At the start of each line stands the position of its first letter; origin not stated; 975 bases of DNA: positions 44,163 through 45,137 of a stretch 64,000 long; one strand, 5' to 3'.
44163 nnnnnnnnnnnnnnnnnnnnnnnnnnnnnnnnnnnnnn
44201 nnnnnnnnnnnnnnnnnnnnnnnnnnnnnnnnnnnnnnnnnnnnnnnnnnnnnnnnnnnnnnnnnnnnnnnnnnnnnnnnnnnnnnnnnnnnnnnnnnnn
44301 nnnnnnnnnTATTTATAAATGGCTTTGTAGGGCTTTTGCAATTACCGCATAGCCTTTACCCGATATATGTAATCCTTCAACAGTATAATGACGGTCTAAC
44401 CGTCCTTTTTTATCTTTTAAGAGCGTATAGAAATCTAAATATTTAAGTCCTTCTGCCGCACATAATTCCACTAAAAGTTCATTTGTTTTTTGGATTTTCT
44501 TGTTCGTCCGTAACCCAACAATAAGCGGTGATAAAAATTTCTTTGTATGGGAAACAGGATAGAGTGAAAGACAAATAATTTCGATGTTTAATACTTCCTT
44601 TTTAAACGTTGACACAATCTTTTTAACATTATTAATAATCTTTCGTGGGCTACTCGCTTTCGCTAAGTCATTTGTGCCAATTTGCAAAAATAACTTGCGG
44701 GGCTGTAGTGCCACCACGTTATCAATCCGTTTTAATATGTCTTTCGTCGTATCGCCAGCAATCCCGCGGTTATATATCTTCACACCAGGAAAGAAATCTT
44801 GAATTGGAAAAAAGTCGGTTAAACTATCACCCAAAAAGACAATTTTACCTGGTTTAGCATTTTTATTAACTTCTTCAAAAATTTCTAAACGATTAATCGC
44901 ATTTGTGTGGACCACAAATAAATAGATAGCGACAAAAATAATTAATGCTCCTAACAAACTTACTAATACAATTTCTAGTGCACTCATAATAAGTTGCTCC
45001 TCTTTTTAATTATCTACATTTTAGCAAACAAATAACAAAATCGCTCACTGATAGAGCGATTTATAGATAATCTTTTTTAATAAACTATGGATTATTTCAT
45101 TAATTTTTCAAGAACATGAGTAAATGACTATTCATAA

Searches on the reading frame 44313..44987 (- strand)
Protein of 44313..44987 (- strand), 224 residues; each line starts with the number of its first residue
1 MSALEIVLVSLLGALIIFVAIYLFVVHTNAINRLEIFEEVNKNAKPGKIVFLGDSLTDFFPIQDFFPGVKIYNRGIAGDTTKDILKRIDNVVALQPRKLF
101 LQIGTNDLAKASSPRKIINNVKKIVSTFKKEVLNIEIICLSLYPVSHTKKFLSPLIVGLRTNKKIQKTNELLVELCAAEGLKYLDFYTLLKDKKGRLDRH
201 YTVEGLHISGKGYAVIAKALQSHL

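Call 7: search_protein_families(library=pfam, proteins=[window:44313-44987:-], max_evalue=0.001)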
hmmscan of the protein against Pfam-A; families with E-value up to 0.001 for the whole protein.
window:44313-44987:- (224 aa): 3 families
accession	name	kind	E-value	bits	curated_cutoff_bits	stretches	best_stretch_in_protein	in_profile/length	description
PF13472.12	Lipase_GDSL_2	-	1.7e-21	77.9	32.9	1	68-215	32-178/178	GDSL-like Lipase/Acylhydrolase family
PF00657.28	Lipase_GDSL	-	5.5e-15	56.5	23.6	1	49-220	1-208/208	GDSL-like Lipase/Acylhydrolase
PF17182.10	OSK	-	0.00018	21.2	27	1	76-191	52-156/202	OSK domain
